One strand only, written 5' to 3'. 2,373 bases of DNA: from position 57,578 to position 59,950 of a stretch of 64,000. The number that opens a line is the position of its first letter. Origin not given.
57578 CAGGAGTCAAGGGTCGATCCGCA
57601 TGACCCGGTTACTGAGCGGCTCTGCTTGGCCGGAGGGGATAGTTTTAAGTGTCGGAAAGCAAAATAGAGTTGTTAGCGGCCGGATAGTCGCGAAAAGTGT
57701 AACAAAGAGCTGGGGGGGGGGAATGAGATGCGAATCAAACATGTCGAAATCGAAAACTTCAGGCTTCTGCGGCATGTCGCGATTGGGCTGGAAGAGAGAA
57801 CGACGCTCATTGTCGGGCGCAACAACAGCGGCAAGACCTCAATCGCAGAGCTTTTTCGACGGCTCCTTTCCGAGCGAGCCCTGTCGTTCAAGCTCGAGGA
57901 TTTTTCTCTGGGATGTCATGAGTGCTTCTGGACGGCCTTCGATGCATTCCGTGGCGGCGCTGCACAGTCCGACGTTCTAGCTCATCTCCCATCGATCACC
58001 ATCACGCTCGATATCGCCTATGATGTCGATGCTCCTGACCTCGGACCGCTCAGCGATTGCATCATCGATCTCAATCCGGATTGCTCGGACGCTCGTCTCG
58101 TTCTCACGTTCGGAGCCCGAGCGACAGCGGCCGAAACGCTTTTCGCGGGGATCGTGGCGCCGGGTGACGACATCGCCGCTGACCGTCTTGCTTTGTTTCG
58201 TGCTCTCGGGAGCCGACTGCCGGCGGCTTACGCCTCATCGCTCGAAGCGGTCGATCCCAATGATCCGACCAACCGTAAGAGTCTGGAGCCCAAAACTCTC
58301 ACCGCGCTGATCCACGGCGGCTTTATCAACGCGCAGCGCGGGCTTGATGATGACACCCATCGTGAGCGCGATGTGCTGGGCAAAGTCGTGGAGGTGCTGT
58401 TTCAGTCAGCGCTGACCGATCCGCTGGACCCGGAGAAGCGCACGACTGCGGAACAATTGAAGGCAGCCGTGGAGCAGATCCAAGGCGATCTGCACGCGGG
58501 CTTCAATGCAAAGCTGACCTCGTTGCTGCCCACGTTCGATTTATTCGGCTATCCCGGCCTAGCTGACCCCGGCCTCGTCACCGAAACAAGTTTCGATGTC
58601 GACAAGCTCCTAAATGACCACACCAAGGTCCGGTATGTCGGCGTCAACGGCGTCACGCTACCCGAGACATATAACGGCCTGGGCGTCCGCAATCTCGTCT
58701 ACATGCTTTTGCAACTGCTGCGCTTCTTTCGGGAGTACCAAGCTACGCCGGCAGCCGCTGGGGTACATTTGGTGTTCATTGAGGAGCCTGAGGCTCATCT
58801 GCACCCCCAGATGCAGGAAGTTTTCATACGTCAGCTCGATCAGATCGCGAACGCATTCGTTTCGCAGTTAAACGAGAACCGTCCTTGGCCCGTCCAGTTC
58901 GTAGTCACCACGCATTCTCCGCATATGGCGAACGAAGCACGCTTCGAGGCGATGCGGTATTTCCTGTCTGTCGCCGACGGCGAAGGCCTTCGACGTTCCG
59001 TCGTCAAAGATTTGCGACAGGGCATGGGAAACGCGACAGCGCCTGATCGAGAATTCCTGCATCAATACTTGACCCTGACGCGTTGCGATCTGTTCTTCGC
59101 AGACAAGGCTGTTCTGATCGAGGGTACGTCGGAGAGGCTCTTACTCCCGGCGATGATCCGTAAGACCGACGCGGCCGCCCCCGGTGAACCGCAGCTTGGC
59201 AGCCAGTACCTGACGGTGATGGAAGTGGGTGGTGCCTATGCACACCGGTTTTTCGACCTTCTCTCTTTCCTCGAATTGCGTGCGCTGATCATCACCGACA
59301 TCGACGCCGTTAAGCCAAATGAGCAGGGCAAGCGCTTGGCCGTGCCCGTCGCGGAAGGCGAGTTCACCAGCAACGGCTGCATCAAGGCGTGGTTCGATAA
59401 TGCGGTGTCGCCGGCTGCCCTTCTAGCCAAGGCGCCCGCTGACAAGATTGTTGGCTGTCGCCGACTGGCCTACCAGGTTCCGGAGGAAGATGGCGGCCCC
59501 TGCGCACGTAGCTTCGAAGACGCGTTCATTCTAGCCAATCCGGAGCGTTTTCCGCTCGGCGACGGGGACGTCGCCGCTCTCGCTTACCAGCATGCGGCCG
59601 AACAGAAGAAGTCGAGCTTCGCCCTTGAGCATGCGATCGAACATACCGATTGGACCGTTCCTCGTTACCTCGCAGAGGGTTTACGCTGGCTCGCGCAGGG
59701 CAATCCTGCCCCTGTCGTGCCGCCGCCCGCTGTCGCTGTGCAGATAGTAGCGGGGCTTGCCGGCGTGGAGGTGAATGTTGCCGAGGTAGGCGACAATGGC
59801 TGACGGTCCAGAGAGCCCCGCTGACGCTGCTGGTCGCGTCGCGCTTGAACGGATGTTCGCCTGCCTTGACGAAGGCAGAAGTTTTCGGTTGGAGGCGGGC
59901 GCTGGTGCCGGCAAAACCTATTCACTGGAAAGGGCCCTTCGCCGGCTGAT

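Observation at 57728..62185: Gabija-like OLD nuclease plus UvrD helicase operon with a translationally coupled third gene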

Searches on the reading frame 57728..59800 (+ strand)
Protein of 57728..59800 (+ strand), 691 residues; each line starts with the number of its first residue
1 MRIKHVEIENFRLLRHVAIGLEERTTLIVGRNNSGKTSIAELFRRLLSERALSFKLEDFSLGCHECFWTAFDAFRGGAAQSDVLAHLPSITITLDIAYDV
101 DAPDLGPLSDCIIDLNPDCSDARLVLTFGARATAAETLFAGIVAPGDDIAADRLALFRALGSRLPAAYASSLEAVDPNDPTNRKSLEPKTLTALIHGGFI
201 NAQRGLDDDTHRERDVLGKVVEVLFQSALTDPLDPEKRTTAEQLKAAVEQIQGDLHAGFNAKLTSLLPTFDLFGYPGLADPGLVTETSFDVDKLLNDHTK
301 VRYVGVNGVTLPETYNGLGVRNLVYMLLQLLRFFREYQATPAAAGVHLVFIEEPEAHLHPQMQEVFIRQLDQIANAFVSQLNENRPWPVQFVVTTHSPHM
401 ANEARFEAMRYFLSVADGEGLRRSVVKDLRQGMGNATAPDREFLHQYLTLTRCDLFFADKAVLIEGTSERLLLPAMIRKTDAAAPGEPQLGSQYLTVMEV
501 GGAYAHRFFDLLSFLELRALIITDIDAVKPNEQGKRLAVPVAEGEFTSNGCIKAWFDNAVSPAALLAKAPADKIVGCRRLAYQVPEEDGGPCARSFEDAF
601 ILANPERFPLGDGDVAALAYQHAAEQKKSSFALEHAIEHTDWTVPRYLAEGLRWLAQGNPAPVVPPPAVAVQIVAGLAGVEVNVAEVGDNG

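Call 3: search_protein_families(library=padloc, proteins=[window:57728-59800:+], max_evalue=0.01)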
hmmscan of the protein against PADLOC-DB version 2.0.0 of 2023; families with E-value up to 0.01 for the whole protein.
window:57728-59800:+ (691 aa): 133 families (the best 25 are shown)
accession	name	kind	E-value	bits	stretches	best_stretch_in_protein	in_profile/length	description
PDLC00063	GajA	-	6.2e-288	955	1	1-670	1-674/679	AAA ATPase domain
PDLC00093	GajA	-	3.2e-135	450.6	2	180-657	204-720/736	AAA ATPase domain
PDLC00065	GajA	-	1.4e-131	438.5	1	1-657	1-665/670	AAA ATPase domain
PDLC00095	GajA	-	2.1e-125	418.1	2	184-657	217-731/752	AAA ATPase domain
PDLC00088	GajA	-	2.2e-111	371.3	1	315-657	1-371/372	AAA ATPase domain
PDLC00079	GajA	-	5.9e-105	350.6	1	1-657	1-701/702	AAA ATPase domain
PDLC00068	GajA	-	1.5e-89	299.4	2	191-531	2-338/545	AAA ATPase domain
PDLC00082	GajA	-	2.9e-65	219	1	1-560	1-566/694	AAA ATPase domain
PDLC00076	GajA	-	1.7e-57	193.3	2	179-534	177-514/700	AAA ATPase domain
PDLC02979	AriA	-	3.8e-50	169.7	2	192-401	194-373/373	-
PDLC00096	GajA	-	1.7e-41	140.7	2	315-529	263-458/630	AAA ATPase domain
PDLC00069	GajA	-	7.4e-41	138.3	2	307-535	293-512/687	AAA ATPase domain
PDLC00071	GajA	-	7.2e-39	132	2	315-533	248-443/588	AAA ATPase domain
PDLC00077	GajA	-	2.3e-37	126.9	2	309-533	297-505/616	AAA ATPase domain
PDLC00099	GajA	-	2.5e-37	127.1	2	313-530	272-464/626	AAA ATPase domain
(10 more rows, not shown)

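Call 4: search_protein_families(library=pfam, proteins=[window:57728-59800:+], max_evalue=0.1)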
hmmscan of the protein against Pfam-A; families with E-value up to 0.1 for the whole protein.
window:57728-59800:+ (691 aa): 8 families
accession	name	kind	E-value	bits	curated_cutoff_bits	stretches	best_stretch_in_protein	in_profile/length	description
PF13175.12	AAA_15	-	4.4e-50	171.8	32.1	2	193-401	197-374/374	AAA ATPase domain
PF20469.4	OLD-like_TOPRIM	-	1.3e-15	58.1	23.2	1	456-526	1-67/67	Overcoming lysogenization defect protein-like, TOPRIM domain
PF13304.12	AAA_21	-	1.1e-14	55.6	27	2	340-399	259-301/304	AAA domain, putative AbiEii toxin, Type IV TA system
PF02463.25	SMC_N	-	1.8e-07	31.2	40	1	3-55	2-57/220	RecF/RecN/SMC N terminal domain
PF13476.12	AAA_23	-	1.1e-06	29.9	27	1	6-49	2-45/201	AAA domain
PF11398.14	DUF2813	-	4e-05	23.6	21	1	1-60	1-61/372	Protein of unknown function (DUF2813)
PF13191.12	AAA_16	-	0.049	14.6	32.6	0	13-80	15-85/167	AAA ATPase domain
PF13555.12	AAA_29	-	0.087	13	27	0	10-39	8-38/61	P-loop containing region of AAA domain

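Call 10: search_protein_families(library=ncbifam, proteins=[window:57728-59800:+], max_evalue=0.1)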
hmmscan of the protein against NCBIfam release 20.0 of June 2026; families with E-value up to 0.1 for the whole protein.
window:57728-59800:+ (691 aa): 10 families
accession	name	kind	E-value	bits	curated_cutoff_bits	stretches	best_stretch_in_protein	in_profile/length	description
NF041760.1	PtuA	equivalog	6.4e-17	61.6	500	2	2-48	51-97/524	retron Ec78 anti-phage system effector ATPase PtuA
NF038234.1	retron_eff_Eco8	equivalog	1.6e-12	46.9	250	2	348-470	275-388/679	retron Eco8 family effector endonuclease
NF047739.1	antiphage_MADS3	equivalog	1.8e-06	27.4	420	1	3-49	2-50/427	methylation-associated defense system AAA family ATPase MAD3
TIGR00611.2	recf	equivalog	1.2e-05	24.6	172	1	3-41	1-39/339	DNA replication/repair protein RecF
NF003034.1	PRK03918.1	equivalog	3.3e-05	22.1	700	1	1-41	1-41/878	DNA double-strand break repair ATPase Rad50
NF002572.0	PRK02224.1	equivalog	0.00017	20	1087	1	1-58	1-59/888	DNA double-strand break repair ATPase Rad50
TIGR04435.1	restrict_AAA_1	hypoth_equivalog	0.00056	18.7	300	1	348-405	421-474/568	restriction system-associated AAA family ATPase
NF041035.1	Rad50_Halo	equivalog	0.0023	16.3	1000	1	1-58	1-59/883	DNA double-strand break repair ATPase Rad50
NF053563.1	Rkd4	equivalog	0.039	12.1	860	1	1-39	1-39/747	arcadin-4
NF041034.1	Rad50_Sulf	equivalog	0.045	11.6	1000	1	1-41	1-41/872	DNA double-strand break repair ATPase Rad50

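Call 53: search_solved_structures(query=window:57728-59800:+, max_evalue=0.00001)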
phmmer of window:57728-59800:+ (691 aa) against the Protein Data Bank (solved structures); distinct sequences matched with E-value up to 0.00001: 3.
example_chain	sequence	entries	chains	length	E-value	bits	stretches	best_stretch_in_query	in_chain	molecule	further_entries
6p74_A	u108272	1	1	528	2.6e-11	45.8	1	307-479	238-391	Putative ATP-dependent endonuclease of the OLD family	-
8wy4_A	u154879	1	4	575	9.5e-06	27.4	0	349-534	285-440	Endonuclease GajA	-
8jq9_B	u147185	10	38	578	9.6e-06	27.4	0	349-534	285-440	Endonuclease GajA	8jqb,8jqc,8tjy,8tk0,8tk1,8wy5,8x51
